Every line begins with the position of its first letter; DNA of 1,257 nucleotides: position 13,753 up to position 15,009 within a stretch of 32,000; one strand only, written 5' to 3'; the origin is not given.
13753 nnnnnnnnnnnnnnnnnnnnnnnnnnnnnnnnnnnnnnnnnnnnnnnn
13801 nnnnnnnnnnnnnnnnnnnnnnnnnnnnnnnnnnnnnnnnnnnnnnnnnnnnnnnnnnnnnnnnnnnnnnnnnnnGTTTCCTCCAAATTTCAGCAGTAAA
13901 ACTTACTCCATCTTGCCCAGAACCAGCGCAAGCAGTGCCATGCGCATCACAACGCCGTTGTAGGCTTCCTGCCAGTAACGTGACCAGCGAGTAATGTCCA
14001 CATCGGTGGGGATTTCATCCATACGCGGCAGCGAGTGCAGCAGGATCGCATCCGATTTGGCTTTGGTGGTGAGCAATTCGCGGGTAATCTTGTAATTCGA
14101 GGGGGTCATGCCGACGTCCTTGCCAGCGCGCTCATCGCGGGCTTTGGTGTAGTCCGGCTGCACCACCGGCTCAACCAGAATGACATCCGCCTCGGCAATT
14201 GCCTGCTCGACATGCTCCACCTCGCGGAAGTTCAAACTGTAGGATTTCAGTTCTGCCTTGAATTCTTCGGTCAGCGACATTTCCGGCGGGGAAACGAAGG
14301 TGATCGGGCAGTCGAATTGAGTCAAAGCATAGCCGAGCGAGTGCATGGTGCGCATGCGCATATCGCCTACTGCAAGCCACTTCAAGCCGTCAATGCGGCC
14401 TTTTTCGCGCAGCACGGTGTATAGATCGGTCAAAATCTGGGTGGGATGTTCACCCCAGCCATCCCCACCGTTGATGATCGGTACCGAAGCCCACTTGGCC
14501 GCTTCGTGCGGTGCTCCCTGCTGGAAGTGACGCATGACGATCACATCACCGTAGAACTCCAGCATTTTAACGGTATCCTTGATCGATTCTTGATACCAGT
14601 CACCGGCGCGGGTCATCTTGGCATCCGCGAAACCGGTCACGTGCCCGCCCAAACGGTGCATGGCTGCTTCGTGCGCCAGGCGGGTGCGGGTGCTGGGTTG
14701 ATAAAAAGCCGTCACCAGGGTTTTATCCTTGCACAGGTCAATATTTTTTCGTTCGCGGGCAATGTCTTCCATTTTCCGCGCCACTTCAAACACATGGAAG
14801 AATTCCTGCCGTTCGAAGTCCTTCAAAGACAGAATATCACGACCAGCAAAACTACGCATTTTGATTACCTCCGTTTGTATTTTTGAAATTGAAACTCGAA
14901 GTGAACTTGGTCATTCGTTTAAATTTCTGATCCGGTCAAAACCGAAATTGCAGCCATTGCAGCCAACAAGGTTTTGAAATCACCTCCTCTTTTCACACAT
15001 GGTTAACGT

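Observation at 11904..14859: Two divergent transcarbamylase paralogs in tandem with carbamate kinase, neither keeping its canonical second-substrate motif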

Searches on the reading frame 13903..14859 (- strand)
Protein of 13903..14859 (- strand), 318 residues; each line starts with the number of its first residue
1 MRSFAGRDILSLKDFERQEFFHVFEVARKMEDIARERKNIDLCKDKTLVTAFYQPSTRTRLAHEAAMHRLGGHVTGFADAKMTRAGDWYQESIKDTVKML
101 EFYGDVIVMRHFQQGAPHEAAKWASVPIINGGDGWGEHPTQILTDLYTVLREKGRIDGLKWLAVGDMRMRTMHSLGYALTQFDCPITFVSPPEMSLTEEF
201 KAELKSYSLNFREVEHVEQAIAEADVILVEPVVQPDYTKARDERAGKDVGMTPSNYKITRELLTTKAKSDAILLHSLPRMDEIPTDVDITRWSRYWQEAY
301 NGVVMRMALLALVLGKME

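Call 4: search_protein_families(library=ncbifam, proteins=[window:13903-14859:-], max_evalue=0.00001)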
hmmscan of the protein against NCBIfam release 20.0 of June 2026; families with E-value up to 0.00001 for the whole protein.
window:13903-14859:- (318 aa): 17 families
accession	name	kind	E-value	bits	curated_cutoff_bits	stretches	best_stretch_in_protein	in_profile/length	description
TIGR00670.1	asp_carb_tr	equivalog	3.6e-75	252.9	236.95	1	7-314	1-303/304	aspartate carbamoyltransferase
NF002032.1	PRK00856.1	equivalog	3e-68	230.2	263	1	7-313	1-296/297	aspartate carbamoyltransferase catalytic subunit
NF006046.0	PRK08192.1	equivalog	1.6e-54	185.4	512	1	1-315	1-318/339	aspartate carbamoyltransferase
NF008853.0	PRK11891.1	equivalog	2e-51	175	560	1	7-315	89-399/430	aspartate carbamoyltransferase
NF001986.0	PRK00779.1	subfamily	1.1e-48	166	306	1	5-316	4-306/307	ornithine carbamoyltransferase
TIGR00658.1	orni_carb_tr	equivalog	1e-42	146.4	280.85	1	7-314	1-303/304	ornithine carbamoyltransferase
TIGR04384.1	putr_carbamoyl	exception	4.2e-34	118.1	500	1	9-314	2-307/330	putrescine carbamoyltransferase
NF003286.0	PRK04284.1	subfamily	9.9e-30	103.8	515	1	3-288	3-285/332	ornithine carbamoyltransferase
NF010387.0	PRK13814.1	equivalog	6.8e-24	84.3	660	1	41-314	41-303/310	aspartate carbamoyltransferase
NF011380.0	PRK14805.1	equivalog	2e-22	79.6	421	1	8-315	3-301/302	ornithine carbamoyltransferase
NF009916.0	PRK13376.1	equivalog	4.4e-22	78.3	800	1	2-318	3-337/525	bifunctional aspartate carbamoyltransferase catalytic subunit/aspartate carbamoyltransferase regulatory subunit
NF002470.0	PRK01713.1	equivalog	7.2e-20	71.7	545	1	6-296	7-294/334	ornithine carbamoyltransferase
NF009213.0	PRK12562.1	subfamily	2e-16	60.3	559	1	3-282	3-280/334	ornithine carbamoyltransferase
NF003384.0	PRK04523.1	equivalog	3.7e-12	46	288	1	8-313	5-332/336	N-acetylornithine carbamoyltransferase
NF005538.0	PRK07200.1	equivalog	1.7e-08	33.9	453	0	8-111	23-123/396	knotted carbamoyltransferase YgeW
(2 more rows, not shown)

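Call 5: search_protein_families(library=pfam, proteins=[window:13903-14859:-], max_evalue=0.00001)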
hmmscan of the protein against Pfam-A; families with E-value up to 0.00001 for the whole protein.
window:13903-14859:- (318 aa): 2 families
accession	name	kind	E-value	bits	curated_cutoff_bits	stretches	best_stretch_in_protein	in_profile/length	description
PF02729.26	OTCace_N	-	4.2e-45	153.9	29.9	1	7-149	1-146/148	Aspartate/ornithine carbamoyltransferase, carbamoyl-P binding domain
PF00185.30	OTCace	-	1.8e-23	83.8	29.4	1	158-312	2-156/157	Aspartate/ornithine carbamoyltransferase, Asp/Orn binding domain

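Call 7: search_solved_structures(query=window:13903-14859:-, max_evalue=1e-10, show_alignments=2)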
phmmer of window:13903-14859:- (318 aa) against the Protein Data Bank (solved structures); distinct sequences matched with E-value up to 1e-10: 74 (the best 60 are shown).
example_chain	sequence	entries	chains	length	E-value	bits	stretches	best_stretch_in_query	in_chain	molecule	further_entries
1ml4_A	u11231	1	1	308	3.4e-70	239.9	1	4-315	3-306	Aspartate Transcarbamoylase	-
2rgw_A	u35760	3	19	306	6.4e-65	222.6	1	8-313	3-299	Aspartate carbamoyltransferase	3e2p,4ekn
6yw9_A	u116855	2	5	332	6.7e-62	212.6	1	5-314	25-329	PYRB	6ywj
6ypo_A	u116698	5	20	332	1.2e-61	211.9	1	5-314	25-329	PYRB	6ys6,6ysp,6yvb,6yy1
5g1n_A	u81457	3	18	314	8.2e-59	202.5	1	2-316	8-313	CAD PROTEIN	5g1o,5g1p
2be7_A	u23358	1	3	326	4.2e-57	196.9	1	7-315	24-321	Aspartate Carbamoyltransferase Catalytic Chain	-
1d09_A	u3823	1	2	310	1.6e-52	181.9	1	7-315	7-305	ASPARTATE CARBAMOYLTRANSFERASE CATALYTIC CHAIN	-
3lxm_A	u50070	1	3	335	1.7e-52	181.8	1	7-315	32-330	Aspartate carbamoyltransferase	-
3mpu_A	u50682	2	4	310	2.7e-52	181.1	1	7-315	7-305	Aspartate carbamoyltransferase catalytic chain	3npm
2a0f_A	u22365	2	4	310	3.3e-52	180.8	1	7-315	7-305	Aspartate carbamoyltransferase catalytic chain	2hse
1at1_A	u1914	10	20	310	4.2e-52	180.5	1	7-315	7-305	ASPARTATE CARBAMOYLTRANSFERASE, CATALYTIC CHAIN | ASPARTATE TRANSCARBAMOYLASE | ASPARTATE CARBAMOYLTRANSFERASE (R STATE), CATALYTIC CHAIN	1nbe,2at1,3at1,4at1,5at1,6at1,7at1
9atc_A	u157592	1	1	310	4.8e-52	180.3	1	7-315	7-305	ASPARTATE TRANSCARBAMOYLASE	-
6kj7_A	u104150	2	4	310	5e-52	180.2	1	7-315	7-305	Aspartate carbamoyltransferase catalytic subunit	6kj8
1sku_A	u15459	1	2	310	5.2e-52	180.2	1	7-315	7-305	Aspartate carbamoyltransferase catalytic chain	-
1ekx_A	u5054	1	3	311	5.7e-52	180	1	7-315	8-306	ASPARTATE TRANSCARBAMOYLASE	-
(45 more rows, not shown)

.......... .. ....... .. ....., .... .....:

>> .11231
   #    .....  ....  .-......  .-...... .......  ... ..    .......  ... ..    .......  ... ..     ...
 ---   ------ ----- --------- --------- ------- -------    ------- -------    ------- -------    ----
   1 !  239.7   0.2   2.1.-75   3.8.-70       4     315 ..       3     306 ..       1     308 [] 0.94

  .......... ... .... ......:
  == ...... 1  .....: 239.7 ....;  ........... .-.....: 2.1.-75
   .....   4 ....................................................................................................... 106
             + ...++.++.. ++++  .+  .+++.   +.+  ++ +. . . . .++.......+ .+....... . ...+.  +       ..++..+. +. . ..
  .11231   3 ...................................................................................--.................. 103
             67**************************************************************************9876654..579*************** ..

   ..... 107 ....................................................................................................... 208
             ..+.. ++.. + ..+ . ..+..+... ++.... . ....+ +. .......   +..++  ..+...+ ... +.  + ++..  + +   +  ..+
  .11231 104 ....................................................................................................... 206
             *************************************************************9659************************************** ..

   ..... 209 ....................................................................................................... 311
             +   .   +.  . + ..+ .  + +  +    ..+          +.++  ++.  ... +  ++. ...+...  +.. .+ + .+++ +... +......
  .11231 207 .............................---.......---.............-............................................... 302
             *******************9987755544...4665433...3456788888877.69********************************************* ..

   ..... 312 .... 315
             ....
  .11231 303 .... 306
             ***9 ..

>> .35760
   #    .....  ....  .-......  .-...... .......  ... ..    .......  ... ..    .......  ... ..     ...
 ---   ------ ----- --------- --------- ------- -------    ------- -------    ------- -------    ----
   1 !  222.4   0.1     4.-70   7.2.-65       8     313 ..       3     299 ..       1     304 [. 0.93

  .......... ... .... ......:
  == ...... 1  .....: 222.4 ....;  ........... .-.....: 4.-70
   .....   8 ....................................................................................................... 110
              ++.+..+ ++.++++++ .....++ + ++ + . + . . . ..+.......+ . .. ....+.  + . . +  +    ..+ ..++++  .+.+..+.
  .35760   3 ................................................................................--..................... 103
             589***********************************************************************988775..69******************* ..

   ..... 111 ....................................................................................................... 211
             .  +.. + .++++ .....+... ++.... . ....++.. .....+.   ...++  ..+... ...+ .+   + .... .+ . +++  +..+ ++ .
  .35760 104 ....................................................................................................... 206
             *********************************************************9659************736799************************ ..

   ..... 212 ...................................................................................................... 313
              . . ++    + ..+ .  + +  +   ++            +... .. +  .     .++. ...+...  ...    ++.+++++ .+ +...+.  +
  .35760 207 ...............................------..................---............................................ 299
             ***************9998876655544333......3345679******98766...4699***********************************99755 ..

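Call 15: find_homologous_proteins(query=window:13903-14859:-, max_evalue=1e-30)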
Query window:13903-14859:- (318 aa): 7996 proteins with E <= 1e-30 among 8000 candidates; the best 120 are listed.
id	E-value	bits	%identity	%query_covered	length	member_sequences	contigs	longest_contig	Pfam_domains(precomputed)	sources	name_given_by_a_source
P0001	3.4e-213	724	100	100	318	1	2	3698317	PF00185.31,PF02729.27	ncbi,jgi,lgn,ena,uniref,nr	ncbi:aspartate carbamoyltransferase [Bellilinea caldifistulae]|uniref:Aspartate carbamoyltransferase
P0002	6.5e-213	723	100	100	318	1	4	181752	PF00185.31,PF02729.27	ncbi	-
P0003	6.5e-213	723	99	100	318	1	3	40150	PF00185.31,PF02729.27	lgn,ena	-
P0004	9.0e-213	723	99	100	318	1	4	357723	PF00185.31,PF02729.27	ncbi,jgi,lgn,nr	ncbi:MAG TPA: aspartate carbamoyltransferase [Anaerolineaceae bacterium]|jgi:aspartate carbamoyltran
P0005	1.2e-212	723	100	100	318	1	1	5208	PF00185.31,PF02729.27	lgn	-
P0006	1.7e-212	722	99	100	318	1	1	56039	PF00185.31,PF02729.27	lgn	-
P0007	1.7e-212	722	99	100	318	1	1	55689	PF00185.31,PF02729.27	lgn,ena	-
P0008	2.4e-212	722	99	100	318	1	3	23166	PF00185.31,PF02729.27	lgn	-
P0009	2.4e-212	722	99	100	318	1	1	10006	PF00185.31,PF02729.27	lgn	-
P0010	4.6e-212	721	99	100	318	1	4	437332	PF00185.31,PF02729.27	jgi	jgi:aspartate carbamoyltransferase catalytic subunit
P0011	6.1e-212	720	99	100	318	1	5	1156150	PF00185.31,PF02729.27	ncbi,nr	ncbi:MAG: aspartate carbamoyltransferase [Chloroflexota bacterium]|nr:MAG: aspartate carbamoyltransf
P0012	6.2e-212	720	99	100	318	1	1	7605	PF00185.31,PF02729.27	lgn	-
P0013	7.8e-212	720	99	100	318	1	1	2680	PF00185.31,PF02729.27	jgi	jgi:aspartate carbamoyltransferase catalytic subunit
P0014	8.6e-212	720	99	100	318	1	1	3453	PF00185.31,PF02729.27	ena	-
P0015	8.8e-212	720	99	100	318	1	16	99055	PF00185.31,PF02729.27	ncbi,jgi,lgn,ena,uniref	ncbi:MAG: aspartate carbamoyltransferase [Chloroflexota bacterium]|jgi:aspartate carbamoyltransferas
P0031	5.4e-196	668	91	100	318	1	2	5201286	PF00185.31,PF02729.27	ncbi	-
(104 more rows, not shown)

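Call 24: find_encoding_contigs(protein=P0031, flank=10000, max_places=3)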
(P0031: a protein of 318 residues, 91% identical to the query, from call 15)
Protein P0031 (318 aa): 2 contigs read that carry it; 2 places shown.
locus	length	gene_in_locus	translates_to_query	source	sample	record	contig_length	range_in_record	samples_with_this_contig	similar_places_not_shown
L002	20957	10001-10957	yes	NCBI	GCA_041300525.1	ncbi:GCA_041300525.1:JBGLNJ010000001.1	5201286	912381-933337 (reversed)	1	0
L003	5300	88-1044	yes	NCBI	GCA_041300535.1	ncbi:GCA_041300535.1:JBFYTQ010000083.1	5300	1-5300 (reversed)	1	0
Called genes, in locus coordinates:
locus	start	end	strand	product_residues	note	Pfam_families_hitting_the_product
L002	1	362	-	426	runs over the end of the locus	PF07498:Rho_N, PF07497:Rho_RNA_bind, PF00006:ATP-synt_ab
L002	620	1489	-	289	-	PF01148:CTP_transf_1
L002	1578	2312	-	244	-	PF01255:Prenyltransf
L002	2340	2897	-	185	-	PF01765:RRF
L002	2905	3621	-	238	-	PF00696:AA_kinase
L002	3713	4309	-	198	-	PF00889:EF_TS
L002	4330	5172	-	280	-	PF00318:Ribosomal_S2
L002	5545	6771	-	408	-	PF12832:MFS_1_like (faint), PF07690:MFS_1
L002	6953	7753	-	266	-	PF00005:ABC_tran, PF13304:AAA_21 (faint)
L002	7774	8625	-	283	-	PF00528:BPD_transp_1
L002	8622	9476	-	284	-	PF00528:BPD_transp_1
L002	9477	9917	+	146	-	PF07702:UTRA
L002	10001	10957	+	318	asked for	PF02729:OTCace_N, PF00185:OTCace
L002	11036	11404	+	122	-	PF05635:23S_rRNA_IVP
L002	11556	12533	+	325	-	PF02729:OTCace_N, PF00185:OTCace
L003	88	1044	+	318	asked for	PF02729:OTCace_N, PF00185:OTCace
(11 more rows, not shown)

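Call 26: search_protein_representatives(protein=window:13903-14859:-)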
Query: 318 residues. Proteins with E-value up to 0.001 (for the whole library): 11062; up to 1e-10: 5327; up to 1e-30: 950. The best 150 are listed.
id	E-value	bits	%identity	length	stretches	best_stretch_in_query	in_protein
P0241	1.1e-148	510.8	73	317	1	1-318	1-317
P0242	5.2e-140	482.4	70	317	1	1-318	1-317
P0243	8.3e-107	373.3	66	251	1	67-317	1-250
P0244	2.5e-103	361.9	68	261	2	118-317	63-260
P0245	1.3e-94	333.2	79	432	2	49-193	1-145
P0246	3.4e-94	331.9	65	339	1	1-254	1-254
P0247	2.4e-93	329.1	89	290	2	67-197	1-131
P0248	8.6e-88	310.9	90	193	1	99-246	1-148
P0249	3.0e-84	299.2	46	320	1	3-316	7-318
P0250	3.8e-83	295.6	47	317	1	1-317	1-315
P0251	7.0e-83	294.7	52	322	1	1-316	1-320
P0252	3.3e-81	289.2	70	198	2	1-109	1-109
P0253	4.2e-81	288.9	82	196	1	1-157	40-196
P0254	1.3e-78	280.7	82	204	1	1-150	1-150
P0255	2.8e-77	276.3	43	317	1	1-317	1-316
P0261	3.4e-71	256.4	43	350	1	5-315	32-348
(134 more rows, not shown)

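Call 41: find_related_loci(query=A2, collection=genome_contigs, flank=10000)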
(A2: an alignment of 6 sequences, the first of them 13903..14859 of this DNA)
Query A2 (318 aa) in genome_contigs; peptide patterns used: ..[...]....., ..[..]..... (x = any residue, [..] = any of these).
600 stretches matched a pattern (row limit reached: there are more); 573 encode a relative of the query (tblastn E <= 1e-3); the best 80 are kept; 80 distinct loci.
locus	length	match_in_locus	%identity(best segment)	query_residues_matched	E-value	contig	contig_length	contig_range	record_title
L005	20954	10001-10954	98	1-318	0e+0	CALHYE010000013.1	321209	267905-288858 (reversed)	MAG: uncultured Bellilinea sp. isolate N1_Bin_Bin_197_sub_3 genome assembly, contig: c_000000748568, whole genome shotgu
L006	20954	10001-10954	94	1-318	0e+0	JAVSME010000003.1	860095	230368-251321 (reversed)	MAG: Bellilinea sp. isolate OMB012 c_000000000001, whole genome shotgun sequence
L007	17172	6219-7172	91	1-318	0e+0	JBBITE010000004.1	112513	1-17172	MAG: Anaerolineae bacterium isolate RVF170221_bin_39 NODE_210_length_112513_cov_15.214347, whole genome shotgun sequence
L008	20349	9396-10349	91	1-318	0e+0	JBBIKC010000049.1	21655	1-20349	MAG: Chloroflexota bacterium isolate BR2S70218_bin_177 NODE_873_length_21655_cov_11.272685, whole genome shotgun sequenc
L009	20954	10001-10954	90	1-318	0e+0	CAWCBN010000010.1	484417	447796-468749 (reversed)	MAG: uncultured Chloroflexia bacterium isolate MFD03899.bin.2.26 genome assembly, contig: contig_34524, whole genome sho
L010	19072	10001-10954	89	1-318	0e+0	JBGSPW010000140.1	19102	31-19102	MAG: Thermoflexales bacterium isolate JTS-AC314 k141_565588, whole genome shotgun sequence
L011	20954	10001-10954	91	1-318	0e+0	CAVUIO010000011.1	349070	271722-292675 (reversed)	MAG: uncultured Chloroflexia bacterium isolate MFD01872.bin.2.100 genome assembly, contig: contig_75590, whole genome sh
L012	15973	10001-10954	90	1-318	0e+0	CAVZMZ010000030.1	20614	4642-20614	MAG: uncultured Chloroflexia bacterium isolate MFD01872.bin.3.161 genome assembly, contig: contig_200574, whole genome s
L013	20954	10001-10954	90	1-318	0e+0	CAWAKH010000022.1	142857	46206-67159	MAG: uncultured Chloroflexia bacterium isolate MFD02416.bin.1.374 genome assembly, contig: contig_56768, whole genome sh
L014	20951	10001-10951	89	1-318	0e+0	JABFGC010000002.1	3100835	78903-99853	MAG: Chloroflexota bacterium isolate CFX11 c_000000001160, whole genome shotgun sequence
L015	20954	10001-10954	90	1-318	0e+0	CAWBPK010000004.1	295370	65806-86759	MAG: uncultured Chloroflexia bacterium isolate MFD01299.bin.1.98 genome assembly, contig: contig_29544, whole genome sho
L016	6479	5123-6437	90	1-318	0e+0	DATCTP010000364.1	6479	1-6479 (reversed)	MAG TPA_asm: Anaerolineales bacterium isolate SMAG_U7334 k141_31309, whole genome shotgun sequence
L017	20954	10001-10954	90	1-318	0e+0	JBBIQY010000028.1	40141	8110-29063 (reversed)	MAG: Anaerolineae bacterium isolate STF170223_bin_337 NODE_582_length_40141_cov_36.651, whole genome shotgun sequence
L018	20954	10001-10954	90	1-318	0e+0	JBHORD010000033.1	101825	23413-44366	MAG: Anaerolineales bacterium isolate A0_6 coassembly_Bk141_116065, whole genome shotgun sequence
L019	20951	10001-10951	90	1-318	0e+0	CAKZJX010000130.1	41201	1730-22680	MAG TPA_asm: uncultured Anaerolineae bacterium isolate SRR5214706_bin.105_CONCOCT_v1.1_MAG genome assembly, contig: ERZ1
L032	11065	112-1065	88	1-318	0e+0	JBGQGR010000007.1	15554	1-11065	MAG: Anaerolineae bacterium isolate OBJ2_061818_090_22 k141_759023_length_15554_cov_6.9949, whole genome shotgun sequenc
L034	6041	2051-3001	88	1-318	0e+0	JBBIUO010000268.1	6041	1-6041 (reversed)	MAG: Chloroflexota bacterium isolate QNS170220_bin_55 NODE_4821_length_6041_cov_3.932175, whole genome shotgun sequence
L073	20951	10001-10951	88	1-318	0e+0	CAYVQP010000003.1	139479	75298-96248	MAG TPA_asm: uncultured Ardenticatenaceae bacterium isolate SRP173033_co3_129 genome assembly, contig: NODE_56_length_13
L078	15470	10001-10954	87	1-318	0e+0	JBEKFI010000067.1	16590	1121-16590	MAG: Verrucomicrobiia bacterium isolate SPRUCE 226 SPRUCE_226_67, whole genome shotgun sequence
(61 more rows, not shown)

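Call 46: find_encoding_contigs(protein=P0249, flank=10000, max_places=3)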
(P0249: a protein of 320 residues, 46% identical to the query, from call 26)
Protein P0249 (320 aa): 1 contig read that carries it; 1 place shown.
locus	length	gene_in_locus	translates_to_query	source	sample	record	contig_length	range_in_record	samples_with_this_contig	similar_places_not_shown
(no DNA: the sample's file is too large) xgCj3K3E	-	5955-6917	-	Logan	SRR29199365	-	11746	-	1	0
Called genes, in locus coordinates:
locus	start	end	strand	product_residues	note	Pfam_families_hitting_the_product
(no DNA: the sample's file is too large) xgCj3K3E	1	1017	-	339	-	?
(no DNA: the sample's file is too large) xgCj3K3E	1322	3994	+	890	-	PF13191:AAA_16, PF00196:GerE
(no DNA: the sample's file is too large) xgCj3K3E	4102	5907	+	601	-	PF00486:Trans_reg_C (weak), PF03704:BTAD, PF00931:NB-ARC, PF13191:AAA_16 (weak), PF05729:NACHT (faint), PF25873:WHD_MalT (weak)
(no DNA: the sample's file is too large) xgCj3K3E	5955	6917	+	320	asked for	PF02729:OTCace_N, PF00185:OTCace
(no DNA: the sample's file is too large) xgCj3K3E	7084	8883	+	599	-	PF00682:HMGL-like, PF22615:IPMS_D2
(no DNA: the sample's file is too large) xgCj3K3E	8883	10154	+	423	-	PF00155:Aminotran_1_2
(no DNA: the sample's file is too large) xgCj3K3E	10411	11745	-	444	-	?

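Call 47: find_encoding_contigs(protein=P0241, flank=10000, max_places=3)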
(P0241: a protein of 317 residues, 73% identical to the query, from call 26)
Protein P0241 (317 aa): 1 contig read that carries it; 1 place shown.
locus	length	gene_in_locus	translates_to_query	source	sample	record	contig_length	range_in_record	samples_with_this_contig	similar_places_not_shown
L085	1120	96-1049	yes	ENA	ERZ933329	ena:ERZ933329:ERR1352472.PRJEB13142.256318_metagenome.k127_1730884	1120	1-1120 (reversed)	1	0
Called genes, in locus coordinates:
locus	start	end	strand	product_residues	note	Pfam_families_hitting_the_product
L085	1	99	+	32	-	?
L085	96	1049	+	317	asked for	PF02729:OTCace_N, PF00185:OTCace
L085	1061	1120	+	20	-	?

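Call 48: find_encoding_contigs(protein=P0242, flank=10000, max_places=3)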
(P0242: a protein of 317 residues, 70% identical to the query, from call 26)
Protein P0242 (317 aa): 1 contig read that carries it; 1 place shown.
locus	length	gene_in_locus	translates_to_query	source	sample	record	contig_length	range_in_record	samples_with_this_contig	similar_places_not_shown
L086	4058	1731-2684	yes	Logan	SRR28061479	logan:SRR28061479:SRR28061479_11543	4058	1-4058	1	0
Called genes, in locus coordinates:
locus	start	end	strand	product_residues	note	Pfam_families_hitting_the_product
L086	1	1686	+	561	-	?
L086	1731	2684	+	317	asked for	PF02729:OTCace_N, PF00185:OTCace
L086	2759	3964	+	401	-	PF01546:Peptidase_M20, PF07687:M20_dimer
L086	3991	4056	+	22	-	?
